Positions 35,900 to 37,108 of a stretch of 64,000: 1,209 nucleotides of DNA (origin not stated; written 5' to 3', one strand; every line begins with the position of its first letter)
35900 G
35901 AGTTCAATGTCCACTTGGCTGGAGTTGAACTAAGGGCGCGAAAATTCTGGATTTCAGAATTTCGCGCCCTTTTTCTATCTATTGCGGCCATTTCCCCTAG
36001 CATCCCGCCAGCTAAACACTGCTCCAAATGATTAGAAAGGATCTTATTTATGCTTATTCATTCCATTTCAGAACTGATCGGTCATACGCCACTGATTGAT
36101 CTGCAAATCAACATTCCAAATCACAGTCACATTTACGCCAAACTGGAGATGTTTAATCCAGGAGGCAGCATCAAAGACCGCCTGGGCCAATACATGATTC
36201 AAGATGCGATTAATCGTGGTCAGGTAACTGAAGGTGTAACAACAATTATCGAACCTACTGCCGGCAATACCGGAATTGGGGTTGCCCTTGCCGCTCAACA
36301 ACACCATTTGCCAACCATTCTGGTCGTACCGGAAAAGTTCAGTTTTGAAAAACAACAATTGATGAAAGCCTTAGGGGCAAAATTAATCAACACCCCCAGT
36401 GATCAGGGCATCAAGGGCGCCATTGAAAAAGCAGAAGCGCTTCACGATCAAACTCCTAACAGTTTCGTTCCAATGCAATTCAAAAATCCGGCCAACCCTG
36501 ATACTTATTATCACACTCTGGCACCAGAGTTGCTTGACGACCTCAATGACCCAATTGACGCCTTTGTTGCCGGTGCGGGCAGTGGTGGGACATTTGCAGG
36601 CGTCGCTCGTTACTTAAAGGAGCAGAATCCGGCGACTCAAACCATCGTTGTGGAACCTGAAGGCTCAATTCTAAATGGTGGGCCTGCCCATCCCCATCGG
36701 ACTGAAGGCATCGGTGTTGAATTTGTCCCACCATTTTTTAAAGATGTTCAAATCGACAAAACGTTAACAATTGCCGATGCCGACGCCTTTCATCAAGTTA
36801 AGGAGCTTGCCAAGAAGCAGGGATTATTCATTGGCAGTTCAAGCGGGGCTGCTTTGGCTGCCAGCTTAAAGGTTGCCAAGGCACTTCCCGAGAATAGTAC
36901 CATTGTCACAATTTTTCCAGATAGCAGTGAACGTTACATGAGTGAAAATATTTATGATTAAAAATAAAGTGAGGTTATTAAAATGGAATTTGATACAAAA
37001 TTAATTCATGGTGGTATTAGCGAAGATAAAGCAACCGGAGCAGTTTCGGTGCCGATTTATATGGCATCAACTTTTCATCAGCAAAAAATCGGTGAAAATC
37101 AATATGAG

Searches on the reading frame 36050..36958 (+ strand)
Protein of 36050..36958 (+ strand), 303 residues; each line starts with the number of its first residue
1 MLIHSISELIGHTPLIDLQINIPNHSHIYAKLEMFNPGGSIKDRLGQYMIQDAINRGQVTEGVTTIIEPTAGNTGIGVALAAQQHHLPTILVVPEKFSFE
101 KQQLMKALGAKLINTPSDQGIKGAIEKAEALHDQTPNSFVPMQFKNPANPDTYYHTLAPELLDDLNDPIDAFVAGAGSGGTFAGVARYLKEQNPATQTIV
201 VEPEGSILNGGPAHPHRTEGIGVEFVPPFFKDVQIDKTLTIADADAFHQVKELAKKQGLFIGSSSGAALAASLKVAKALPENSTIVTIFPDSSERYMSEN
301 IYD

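Call 22: find_homologous_proteins(query=window:36050-36958:+, max_evalue=1e-60)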
Query window:36050-36958:+ (303 aa): 7598 proteins with E <= 1e-60 among 8000 candidates; the best 120 are listed.
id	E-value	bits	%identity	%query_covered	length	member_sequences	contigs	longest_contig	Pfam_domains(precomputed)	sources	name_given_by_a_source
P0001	9.9e-194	660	98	100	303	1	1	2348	PF00291.32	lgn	-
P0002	1.2e-192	657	98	100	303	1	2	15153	PF00291.32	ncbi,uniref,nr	ncbi:cysteine synthase family protein [Streptococcus thermophilus]|uniref:PLP-dependent cysteine syn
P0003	1.3e-192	657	98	100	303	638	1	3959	PF00291.32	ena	-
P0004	2.0e-192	656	98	100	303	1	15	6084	PF00291.32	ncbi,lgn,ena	-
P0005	8.7e-192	654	98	100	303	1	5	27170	PF00291.32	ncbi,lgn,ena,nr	ncbi:MAG TPA: cysteine synthase [Streptococcus sp.]|nr:cysteine synthase [Streptococcus sp.]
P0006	9.5e-192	654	98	100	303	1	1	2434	PF00291.32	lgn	-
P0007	3.5e-182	622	95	100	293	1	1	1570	PF00291.32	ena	-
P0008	5.7e-182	622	97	95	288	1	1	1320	PF00291.32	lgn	-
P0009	7.8e-175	598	88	100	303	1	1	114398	PF00291.32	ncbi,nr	ncbi:PLP-dependent cysteine synthase family protein [Lentilactobacillus hilgardii]|nr:PLP-dependent 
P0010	1.5e-174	597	87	100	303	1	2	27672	PF00291.32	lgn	-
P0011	2.1e-174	597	87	100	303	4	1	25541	PF00291.32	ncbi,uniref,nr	ncbi:PLP-dependent cysteine synthase family protein [Lentilactobacillus hilgardii]|uniref:PLP-depend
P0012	4.2e-174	596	87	100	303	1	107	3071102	PF00291.32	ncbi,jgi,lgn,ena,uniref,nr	ncbi:MAG: PLP-dependent cysteine synthase family protein [Lentilactobacillus hilgardii]|uniref:cyste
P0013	9.6e-174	595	87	100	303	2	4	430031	PF00291.32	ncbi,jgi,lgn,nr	ncbi:MAG: PLP-dependent cysteine synthase family protein [Lentilactobacillus buchneri]|jgi:cysteine 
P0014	1.0e-171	588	86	100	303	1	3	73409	PF00291.32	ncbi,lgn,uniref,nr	ncbi:PLP-dependent cysteine synthase family protein [Lentilactobacillus hilgardii]|uniref:PLP-depend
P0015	1.5e-171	587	86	100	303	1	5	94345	PF00291.32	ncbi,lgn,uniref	ncbi:PLP-dependent cysteine synthase family protein [Lentilactobacillus hilgardii]|uniref:PLP-depend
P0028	3.9e-168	576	85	100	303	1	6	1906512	PF00291.32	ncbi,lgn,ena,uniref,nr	ncbi:PLP-dependent cysteine synthase family protein [Pediococcus pentosaceus]|uniref:Pyridoxal-phosp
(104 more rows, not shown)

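Call 23: find_encoding_contigs(protein=P0012, flank=3000, max_places=2)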
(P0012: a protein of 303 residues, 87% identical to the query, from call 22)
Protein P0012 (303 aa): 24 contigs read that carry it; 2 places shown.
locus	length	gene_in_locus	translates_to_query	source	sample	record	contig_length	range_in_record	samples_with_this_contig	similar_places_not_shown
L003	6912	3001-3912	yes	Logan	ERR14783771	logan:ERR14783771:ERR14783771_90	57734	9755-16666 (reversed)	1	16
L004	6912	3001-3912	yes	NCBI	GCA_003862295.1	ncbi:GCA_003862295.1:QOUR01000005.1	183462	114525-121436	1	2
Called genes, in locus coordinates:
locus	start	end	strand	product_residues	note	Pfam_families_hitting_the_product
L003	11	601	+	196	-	PF02525:Flavodoxin_2, PF03358:FMN_red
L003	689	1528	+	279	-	PF13350:Y_phosphatase3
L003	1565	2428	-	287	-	PF01381:HTH_3, PF12844:HTH_19 (faint)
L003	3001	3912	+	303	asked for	PF00291:PALP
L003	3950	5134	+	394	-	PF01053:Cys_Met_Meta_PP, PF00155:Aminotran_1_2 (weak), PF01041:DegT_DnrJ_EryC1 (weak)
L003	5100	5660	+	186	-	PF00132:Hexapep (weak)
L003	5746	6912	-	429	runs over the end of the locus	PF00180:Iso_dh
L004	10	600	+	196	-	PF02525:Flavodoxin_2, PF03358:FMN_red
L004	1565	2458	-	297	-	PF01381:HTH_3, PF12844:HTH_19 (faint)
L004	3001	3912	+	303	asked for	PF00291:PALP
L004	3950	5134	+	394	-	PF01053:Cys_Met_Meta_PP, PF00155:Aminotran_1_2 (weak), PF00266:Aminotran_5 (faint), PF01041:DegT_DnrJ_EryC1 (faint)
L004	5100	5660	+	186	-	PF00132:Hexapep (weak)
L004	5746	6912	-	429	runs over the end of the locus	PF00180:Iso_dh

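Call 24: find_encoding_contigs(protein=P0028, flank=3000, max_places=2)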
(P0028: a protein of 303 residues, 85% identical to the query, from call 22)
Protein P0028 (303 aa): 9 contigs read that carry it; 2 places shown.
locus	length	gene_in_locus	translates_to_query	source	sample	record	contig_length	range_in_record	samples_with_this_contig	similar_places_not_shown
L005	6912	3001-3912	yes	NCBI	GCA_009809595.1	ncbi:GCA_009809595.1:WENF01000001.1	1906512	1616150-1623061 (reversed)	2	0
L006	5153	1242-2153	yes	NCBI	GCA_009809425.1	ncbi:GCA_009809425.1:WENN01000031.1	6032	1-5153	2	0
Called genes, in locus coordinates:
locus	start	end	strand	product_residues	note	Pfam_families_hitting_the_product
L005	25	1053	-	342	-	PF13289:SIR2_2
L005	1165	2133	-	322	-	PF08867:FRG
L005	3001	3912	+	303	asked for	PF00291:PALP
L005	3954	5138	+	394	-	PF01053:Cys_Met_Meta_PP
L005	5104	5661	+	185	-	PF00132:Hexapep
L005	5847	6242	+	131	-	-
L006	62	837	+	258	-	PF13340:DUF4096, PF01609:DDE_Tnp_1, PF13612:DDE_Tnp_1_3, PF13586:DDE_Tnp_1_2 (weak)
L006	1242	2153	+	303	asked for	PF00291:PALP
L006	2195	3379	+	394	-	PF01053:Cys_Met_Meta_PP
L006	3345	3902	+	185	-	PF00132:Hexapep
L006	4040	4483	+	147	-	-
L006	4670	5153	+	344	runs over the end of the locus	PF14690:Zn_ribbon_ISL3 (faint), PF01610:DDE_Tnp_ISL3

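Call 28: search_dna_similar(query=window:36050-36958:+, collection=plasmids, mode=protein, max_rows=60, rows=spread, max_evalue=1e-60)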
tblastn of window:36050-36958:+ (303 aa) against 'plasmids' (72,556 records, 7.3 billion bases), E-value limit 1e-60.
Records with a match: 36; places in all: 36; records where one place covers at least 80% of the query: 36.
Best place of each record, by identity: >=99% 12; 80-90% 14; 60-80% 2; <60% 8.
By first word of the organism name: Lacticaseibacillus 26; Priestia 4; Limosilactobacillus 1; Enterococcus 1; Bacillus 1; Phocaeicola 1; Monoglobus 1; Parabacteroides 1.
By predicted mobility (MOB-suite, as given by PLSDB): mobilizable 22; non-mobilizable 9; conjugative 5.
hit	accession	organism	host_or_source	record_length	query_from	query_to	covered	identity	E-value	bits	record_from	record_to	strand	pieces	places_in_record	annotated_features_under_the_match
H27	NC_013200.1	Lacticaseibacillus rhamnosus Lc 705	-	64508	1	303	100%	100.0%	0e+0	574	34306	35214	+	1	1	cysteine synthase family protein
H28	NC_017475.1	Lacticaseibacillus paracasei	traditional dairy products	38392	1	303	100%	100.0%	0e+0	574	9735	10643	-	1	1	cysteine synthase family protein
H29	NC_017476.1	Lacticaseibacillus paracasei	homemade koumiss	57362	1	303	100%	100.0%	0e+0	574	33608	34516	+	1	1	cysteine synthase family protein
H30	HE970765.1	Lacticaseibacillus paracasei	-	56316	1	303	100%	100.0%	0e+0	574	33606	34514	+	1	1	cysM: Cysteine synthase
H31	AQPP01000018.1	Lacticaseibacillus paracasei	Actimel product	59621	1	303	100%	100.0%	0e+0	574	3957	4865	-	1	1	none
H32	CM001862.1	Lacticaseibacillus paracasei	Actimel product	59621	1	303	100%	100.0%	0e+0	574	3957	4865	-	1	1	none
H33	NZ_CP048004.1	Lacticaseibacillus paracasei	Canine,Single cell,Canine feces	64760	1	303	100%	100.0%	0e+0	574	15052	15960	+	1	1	cysteine synthase family protein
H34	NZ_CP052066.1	Lacticaseibacillus paracasei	Homo sapiens,whole organism,feces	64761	1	303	100%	100.0%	0e+0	574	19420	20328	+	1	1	cysteine synthase family protein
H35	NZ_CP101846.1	Lacticaseibacillus rhamnosus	mixed culture,Handmade yogurt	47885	1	303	100%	100.0%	0e+0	574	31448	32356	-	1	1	cysteine synthase family protein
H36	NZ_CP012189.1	Lacticaseibacillus paracasei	cell culture,Koumiss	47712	1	303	100%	99.7%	0e+0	572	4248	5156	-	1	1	cysteine synthase family protein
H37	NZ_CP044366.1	Lacticaseibacillus paracasei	single strain,Tibetan traditional dairy ...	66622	1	303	100%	99.7%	0e+0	572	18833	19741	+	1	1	cysteine synthase family protein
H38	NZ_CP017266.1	Lacticaseibacillus paracasei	cell culture,cheese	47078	1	303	100%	99.3%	0e+0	568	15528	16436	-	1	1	cysteine synthase family protein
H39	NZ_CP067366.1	Lacticaseibacillus rhamnosus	microbe,Kefir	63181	1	303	100%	85.1%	6e-159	497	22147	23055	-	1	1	cysteine synthase family protein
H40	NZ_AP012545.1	Lacticaseibacillus casei DSM 20011 = JCM 1134 = ATCC 393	-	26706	1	303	100%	84.8%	2e-158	496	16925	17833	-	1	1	cysteine synthase family protein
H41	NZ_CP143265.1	Lacticaseibacillus casei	Homo sapiens,Cell culture,human stools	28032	1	303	100%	84.8%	2e-158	496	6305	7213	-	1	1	cysteine synthase family protein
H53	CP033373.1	Limosilactobacillus fermentum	Cow,cell culture,Fresh milk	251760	1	303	100%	63.2%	5e-96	317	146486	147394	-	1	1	PLP-dependent cysteine synthase family protein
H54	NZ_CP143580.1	Enterococcus faecalis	Homo sapiens,bacterial isolate,sonicate ...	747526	1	303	100%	61.1%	1e-105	344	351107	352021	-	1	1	cysteine synthase family protein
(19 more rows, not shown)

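Call 29: get_annotated_region(hit=H53, flank=4000)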
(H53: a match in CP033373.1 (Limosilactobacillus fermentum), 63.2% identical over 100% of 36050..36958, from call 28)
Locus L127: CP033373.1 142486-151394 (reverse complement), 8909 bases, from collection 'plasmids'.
description: Limosilactobacillus fermentum strain DR9 plasmid unnamed2, complete sequence
organism: Limosilactobacillus fermentum (NCBI taxid 1613)
taxonomy: Bacteria; Bacillota; Bacilli; Lactobacillales; Lactobacillaceae; Limosilactobacillus; Limosilactobacillus fermentum
host: -; source: Cow,cell culture,Fresh milk; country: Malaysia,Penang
typing (MOB-suite, as given by PLSDB): mobilizable; relaxase MOBT
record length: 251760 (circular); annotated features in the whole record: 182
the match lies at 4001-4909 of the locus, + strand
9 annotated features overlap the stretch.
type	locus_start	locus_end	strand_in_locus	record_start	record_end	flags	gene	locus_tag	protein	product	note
CDS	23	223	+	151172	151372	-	-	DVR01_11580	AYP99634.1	hypothetical protein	-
CDS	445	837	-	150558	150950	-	-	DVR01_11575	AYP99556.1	pyridoxamine 5'-phosphate oxidase family protein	-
CDS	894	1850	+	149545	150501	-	-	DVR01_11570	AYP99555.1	WYL domain-containing protein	-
CDS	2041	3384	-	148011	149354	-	-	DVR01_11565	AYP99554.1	PFL family protein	-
CDS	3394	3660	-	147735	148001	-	-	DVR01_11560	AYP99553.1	ACT domain-containing protein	-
CDS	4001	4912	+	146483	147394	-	-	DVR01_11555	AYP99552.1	PLP-dependent cysteine synthase family protein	-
CDS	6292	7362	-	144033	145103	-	-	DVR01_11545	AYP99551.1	NAD(P)-dependent alcohol dehydrogenase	-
CDS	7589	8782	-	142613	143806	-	-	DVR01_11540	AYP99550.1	MFS transporter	-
CDS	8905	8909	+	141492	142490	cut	-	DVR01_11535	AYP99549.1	IS30 family transposase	-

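Call 30: get_annotated_region(hit=H54, flank=4000)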
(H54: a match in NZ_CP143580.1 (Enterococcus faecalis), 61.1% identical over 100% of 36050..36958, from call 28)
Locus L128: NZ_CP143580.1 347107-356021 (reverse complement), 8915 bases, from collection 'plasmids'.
description: Enterococcus faecalis strain IDRL-9065 plasmid unnamed1, complete sequence
organism: Enterococcus faecalis (NCBI taxid 1351)
taxonomy: Bacteria; Bacillota; Bacilli; Lactobacillales; Enterococcaceae; Enterococcus; Enterococcus faecalis
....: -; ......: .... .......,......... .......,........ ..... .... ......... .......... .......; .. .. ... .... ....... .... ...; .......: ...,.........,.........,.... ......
typing (MOB-suite, as given by PLSDB): conjugative; relaxase MOBP; mating-pair formation MPF_T
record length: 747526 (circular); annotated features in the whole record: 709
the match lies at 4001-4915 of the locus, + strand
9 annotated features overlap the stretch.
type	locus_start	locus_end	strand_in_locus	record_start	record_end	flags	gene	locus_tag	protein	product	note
CDS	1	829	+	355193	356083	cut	-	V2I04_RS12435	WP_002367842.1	hypothetical protein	-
CDS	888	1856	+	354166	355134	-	-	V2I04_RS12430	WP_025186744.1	dihydroorotate oxidase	GO:0006221 - pyrimidine nucleotide biosynthetic process [Evidence IEA]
CDS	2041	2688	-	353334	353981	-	-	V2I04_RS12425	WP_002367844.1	elongation factor G-binding protein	-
CDS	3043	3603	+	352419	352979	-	efp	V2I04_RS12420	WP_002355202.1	elongation factor P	GO:0006414 - translational elongation [Evidence IEA]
CDS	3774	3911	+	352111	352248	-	-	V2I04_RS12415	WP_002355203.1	hypothetical protein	-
CDS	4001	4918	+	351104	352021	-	-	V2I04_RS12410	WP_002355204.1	cysteine synthase family protein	GO:0006535 - cysteine biosynthetic process from serine [Evidence IEA]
CDS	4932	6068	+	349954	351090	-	-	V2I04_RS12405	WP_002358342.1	cystathionine gamma-synthase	GO:0019346 - transsulfuration [Evidence IEA]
CDS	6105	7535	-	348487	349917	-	genA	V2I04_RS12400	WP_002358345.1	6-phospho-beta-glucosidase GenA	-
CDS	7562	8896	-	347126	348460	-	genB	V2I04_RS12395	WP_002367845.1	PTS sugar transporter subunit IIC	-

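Call 37: find_homologous_proteins(query=L127:4001-4909:+, max_evalue=1e-60)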
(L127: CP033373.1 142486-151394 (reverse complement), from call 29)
Query L127:4001-4909:+ (303 aa): 4682 proteins with E <= 1e-60 among 8000 candidates; the best 120 are listed.
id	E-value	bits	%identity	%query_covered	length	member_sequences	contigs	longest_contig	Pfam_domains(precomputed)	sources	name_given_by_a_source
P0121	4.9e-193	658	99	100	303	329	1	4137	PF00291.32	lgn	-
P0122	2.1e-183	626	96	100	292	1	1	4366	PF00291.32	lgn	-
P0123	5.5e-183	625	95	100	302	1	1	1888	PF00291.32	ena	-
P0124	2.2e-158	544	81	100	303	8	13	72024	PF00291.32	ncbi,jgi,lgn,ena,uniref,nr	ncbi:MAG: cysteine synthase family protein [Limosilactobacillus gorillae]|jgi:cysteine synthase|unir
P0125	7.1e-136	470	72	100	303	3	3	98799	PF00291.32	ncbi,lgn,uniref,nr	ncbi:PLP-dependent cysteine synthase family protein [Limosilactobacillus equigenerosi]|uniref:cystei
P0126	2.9e-134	465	71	100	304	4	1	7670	PF00291.32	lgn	-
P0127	1.6e-129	449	68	100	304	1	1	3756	PF00291.32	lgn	-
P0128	2.8e-128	445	69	100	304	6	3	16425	PF00291.32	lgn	-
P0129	1.5e-126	440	69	100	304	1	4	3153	PF00291.32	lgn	-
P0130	3.3e-125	435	69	100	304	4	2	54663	PF00291.32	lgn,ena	-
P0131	3.7e-125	435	100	66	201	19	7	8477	PF00291.32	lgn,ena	-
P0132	3.8e-125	435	68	100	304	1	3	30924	PF00291.32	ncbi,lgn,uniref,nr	ncbi:cysteine synthase family protein [Ligilactobacillus sp. WILCCON 0076]|uniref:cysteine synthase 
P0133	8.9e-125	434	70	100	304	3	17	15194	PF00291.32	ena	-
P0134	1.8e-124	433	68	100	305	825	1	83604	PF00291.32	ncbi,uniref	ncbi:cysteine synthase family protein [Ligilactobacillus salivarius]|uniref:PLP-dependent cysteine s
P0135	2.5e-124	432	69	100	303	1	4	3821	PF00291.32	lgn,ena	-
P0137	4.7e-124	432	67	100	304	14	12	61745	PF00291.32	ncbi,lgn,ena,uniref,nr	ncbi:PLP-dependent cysteine synthase family protein [Paucilactobacillus nenjiangensis]|uniref:PLP-de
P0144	5.7e-122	425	69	100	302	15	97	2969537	PF00291.32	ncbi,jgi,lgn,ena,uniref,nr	ncbi:cysteine synthase family protein [Loigolactobacillus coryniformis]|jgi:cysteine synthase A|unir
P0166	1.1e-119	417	66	100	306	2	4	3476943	PF00291.32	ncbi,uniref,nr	ncbi:cysteine synthase [Secundilactobacillus paracollinoides]|uniref:cysteine synthase n=1 Tax=Secun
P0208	2.8e-117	409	65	100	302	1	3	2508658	PF00291.32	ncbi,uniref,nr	ncbi:cysteine synthase family protein [Companilactobacillus allii]|uniref:cysteine synthase n=1 Tax=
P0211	7.8e-117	408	65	100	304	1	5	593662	PF00291.32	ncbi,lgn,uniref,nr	ncbi:PLP-dependent cysteine synthase family protein [Leuconostoc rapi]|uniref:PLP-dependent cysteine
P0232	1.0e-115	404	64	100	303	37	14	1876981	PF00291.32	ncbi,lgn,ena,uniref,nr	ncbi:cystathionine beta-synthase for the reverse transsulfuration pathway [Oenococcus oeni]|uniref:P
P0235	1.3e-115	404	64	100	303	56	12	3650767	PF00291.32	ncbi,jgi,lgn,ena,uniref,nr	ncbi:PLP-dependent cysteine synthase family protein [Lactiplantibacillus pentosus]|jgi:cysteine synt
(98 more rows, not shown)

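Call 38: find_encoding_contigs(protein=P0134, flank=2500, max_places=1)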
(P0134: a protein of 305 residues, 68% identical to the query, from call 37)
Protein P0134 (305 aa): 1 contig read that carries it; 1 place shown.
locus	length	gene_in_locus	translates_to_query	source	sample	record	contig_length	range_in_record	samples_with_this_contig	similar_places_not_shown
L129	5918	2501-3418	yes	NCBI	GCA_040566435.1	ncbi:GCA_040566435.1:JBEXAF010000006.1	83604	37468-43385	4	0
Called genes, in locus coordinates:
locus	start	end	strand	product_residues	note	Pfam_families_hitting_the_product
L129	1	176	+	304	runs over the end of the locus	PF00892:EamA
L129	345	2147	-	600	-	PF08439:Peptidase_M3_N (weak), PF01432:Peptidase_M3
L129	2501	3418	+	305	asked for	PF00291:PALP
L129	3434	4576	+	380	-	PF01053:Cys_Met_Meta_PP, PF00155:Aminotran_1_2 (weak), PF01041:DegT_DnrJ_EryC1 (weak)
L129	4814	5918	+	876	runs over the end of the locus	-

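Call 39: find_encoding_contigs(protein=P0144, flank=2500, max_places=1)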
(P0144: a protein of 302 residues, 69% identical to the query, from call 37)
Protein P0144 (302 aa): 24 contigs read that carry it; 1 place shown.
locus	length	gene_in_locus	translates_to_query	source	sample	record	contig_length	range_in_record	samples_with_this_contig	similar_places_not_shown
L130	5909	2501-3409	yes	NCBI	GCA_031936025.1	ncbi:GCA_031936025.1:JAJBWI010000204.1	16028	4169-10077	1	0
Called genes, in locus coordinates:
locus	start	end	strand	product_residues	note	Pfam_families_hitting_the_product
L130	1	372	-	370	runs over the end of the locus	PF00990:GGDEF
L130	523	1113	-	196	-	PF00583:Acetyltransf_1, PF13508:Acetyltransf_7, PF13673:Acetyltransf_10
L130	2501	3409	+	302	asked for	PF00291:PALP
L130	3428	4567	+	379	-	PF01053:Cys_Met_Meta_PP, PF00155:Aminotran_1_2 (weak), PF01041:DegT_DnrJ_EryC1 (weak)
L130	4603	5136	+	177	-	PF00132:Hexapep, PF14602:Hexapep_2 (weak)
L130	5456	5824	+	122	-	-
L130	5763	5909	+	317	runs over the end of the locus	PF00342:PGI (weak)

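Call 40: find_encoding_contigs(protein=P0235, flank=2500, max_places=1)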
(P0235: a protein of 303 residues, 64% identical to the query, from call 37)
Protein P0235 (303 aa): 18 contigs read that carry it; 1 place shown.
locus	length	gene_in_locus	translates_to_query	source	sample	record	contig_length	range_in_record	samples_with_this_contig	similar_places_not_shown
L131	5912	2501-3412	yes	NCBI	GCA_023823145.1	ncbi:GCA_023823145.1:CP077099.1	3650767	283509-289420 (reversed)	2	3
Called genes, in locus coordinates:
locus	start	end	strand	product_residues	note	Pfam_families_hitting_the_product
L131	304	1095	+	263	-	PF00557:Peptidase_M24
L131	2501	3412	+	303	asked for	PF00291:PALP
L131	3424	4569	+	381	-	PF01053:Cys_Met_Meta_PP, PF00266:Aminotran_5 (weak)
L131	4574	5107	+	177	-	PF00132:Hexapep, PF14602:Hexapep_2 (weak)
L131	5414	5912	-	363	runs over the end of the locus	PF19200:MupG_N, PF05913:MupG_C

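Call 41: find_encoding_contigs(protein=P0232, flank=2500, max_places=1)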
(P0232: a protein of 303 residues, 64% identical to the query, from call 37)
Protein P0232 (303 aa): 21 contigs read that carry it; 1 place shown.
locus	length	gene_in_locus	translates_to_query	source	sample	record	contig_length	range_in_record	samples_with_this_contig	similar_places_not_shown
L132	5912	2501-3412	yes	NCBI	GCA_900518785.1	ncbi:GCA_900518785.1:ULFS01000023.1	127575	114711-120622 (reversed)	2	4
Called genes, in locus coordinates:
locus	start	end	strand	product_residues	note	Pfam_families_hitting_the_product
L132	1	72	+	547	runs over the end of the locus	PF02776:TPP_enzyme_N, PF00205:TPP_enzyme_M, PF02775:TPP_enzyme_C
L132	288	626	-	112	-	-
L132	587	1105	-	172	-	PF00561:Abhydrolase_1 (faint)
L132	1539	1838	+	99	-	PF05495:zf-CHY (weak)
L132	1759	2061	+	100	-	PF00005:ABC_tran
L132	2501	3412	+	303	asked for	PF00291:PALP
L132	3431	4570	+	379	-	PF01053:Cys_Met_Meta_PP, PF00155:Aminotran_1_2 (weak), PF01041:DegT_DnrJ_EryC1 (weak)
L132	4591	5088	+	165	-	PF25087:GMPPB_C (faint), PF00132:Hexapep, PF14602:Hexapep_2 (weak)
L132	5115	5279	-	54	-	-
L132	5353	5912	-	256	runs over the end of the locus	PF00561:Abhydrolase_1, PF10230:LIDHydrolase (weak), PF12146:Hydrolase_4, PF12697:Abhydrolase_6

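Call 42: find_encoding_contigs(protein=P0137, flank=2500, max_places=1)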
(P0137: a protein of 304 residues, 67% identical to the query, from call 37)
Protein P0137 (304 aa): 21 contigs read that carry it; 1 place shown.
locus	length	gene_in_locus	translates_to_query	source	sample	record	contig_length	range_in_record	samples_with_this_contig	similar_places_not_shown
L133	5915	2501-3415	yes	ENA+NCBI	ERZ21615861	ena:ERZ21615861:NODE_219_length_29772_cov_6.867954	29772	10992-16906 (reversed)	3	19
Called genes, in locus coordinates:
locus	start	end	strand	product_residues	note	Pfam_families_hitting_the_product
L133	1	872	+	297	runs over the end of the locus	PF00398:RrnaAD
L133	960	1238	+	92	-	PF06257:VEG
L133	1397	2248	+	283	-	PF00288:GHMP_kinases_N, PF08544:GHMP_kinases_C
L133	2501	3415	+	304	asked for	PF00291:PALP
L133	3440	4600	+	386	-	PF01053:Cys_Met_Meta_PP, PF01041:DegT_DnrJ_EryC1, PF00155:Aminotran_1_2 (weak), PF00266:Aminotran_5 (weak)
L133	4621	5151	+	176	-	PF25087:GMPPB_C (faint), PF00132:Hexapep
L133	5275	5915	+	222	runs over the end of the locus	PF00005:ABC_tran, PF02463:SMC_N (faint), PF13401:AAA_22 (weak), PF13304:AAA_21 (faint)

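Call 43: find_encoding_contigs(protein=P0166, flank=2500, max_places=1)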
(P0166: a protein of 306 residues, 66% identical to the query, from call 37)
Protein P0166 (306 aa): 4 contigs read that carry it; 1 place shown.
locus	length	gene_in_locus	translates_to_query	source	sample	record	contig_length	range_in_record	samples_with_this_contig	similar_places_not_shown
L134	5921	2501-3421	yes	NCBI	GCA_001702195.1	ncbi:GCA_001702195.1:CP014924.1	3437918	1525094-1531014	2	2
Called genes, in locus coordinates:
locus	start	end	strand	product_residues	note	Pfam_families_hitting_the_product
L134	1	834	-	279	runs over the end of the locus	PF00248:Aldo_ket_red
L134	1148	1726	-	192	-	PF19700:DUF6198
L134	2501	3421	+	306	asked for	PF00291:PALP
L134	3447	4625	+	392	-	PF01053:Cys_Met_Meta_PP, PF01041:DegT_DnrJ_EryC1 (weak)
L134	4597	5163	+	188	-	PF00132:Hexapep, PF14602:Hexapep_2 (weak)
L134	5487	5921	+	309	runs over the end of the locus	PF02574:S-methyl_trans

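Call 44: find_encoding_contigs(protein=P0208, flank=2500, max_places=1)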
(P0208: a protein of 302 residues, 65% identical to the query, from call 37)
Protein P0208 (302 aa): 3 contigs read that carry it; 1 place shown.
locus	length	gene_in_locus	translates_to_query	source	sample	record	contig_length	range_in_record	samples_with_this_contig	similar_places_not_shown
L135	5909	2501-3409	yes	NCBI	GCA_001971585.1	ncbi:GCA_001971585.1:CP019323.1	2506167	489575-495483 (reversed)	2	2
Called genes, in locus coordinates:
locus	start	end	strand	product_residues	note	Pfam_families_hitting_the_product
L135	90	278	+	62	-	-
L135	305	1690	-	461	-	PF00083:Sugar_tr, PF07690:MFS_1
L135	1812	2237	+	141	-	PF12802:MarR_2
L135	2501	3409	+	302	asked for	PF00291:PALP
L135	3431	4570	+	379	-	PF01053:Cys_Met_Meta_PP, PF06838:Met_gamma_lyase (weak), PF00155:Aminotran_1_2, PF01041:DegT_DnrJ_EryC1, PF00266:Aminotran_5 (weak)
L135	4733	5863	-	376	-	PF00202:Aminotran_3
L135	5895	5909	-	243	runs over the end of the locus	PF00696:AA_kinase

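Call 45: find_encoding_contigs(protein=P0211, flank=2500, max_places=1)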
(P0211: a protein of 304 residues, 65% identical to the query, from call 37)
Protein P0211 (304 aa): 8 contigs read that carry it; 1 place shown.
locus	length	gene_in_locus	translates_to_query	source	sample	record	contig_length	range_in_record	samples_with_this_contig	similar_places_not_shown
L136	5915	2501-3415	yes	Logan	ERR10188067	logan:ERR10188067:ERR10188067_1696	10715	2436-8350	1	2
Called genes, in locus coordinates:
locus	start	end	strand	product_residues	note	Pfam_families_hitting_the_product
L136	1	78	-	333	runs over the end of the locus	PF01408:GFO_IDH_MocA, PF22725:GFO_IDH_MocA_C3 (weak)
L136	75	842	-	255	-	PF01183:Glyco_hydro_25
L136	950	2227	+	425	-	PF02073:Peptidase_M29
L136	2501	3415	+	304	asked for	PF00291:PALP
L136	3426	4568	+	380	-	PF01053:Cys_Met_Meta_PP, PF00155:Aminotran_1_2 (weak)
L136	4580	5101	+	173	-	PF14602:Hexapep_2 (faint), PF00132:Hexapep (weak)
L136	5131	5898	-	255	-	PF03807:F420_oxidored, PF14748:P5CR_dimer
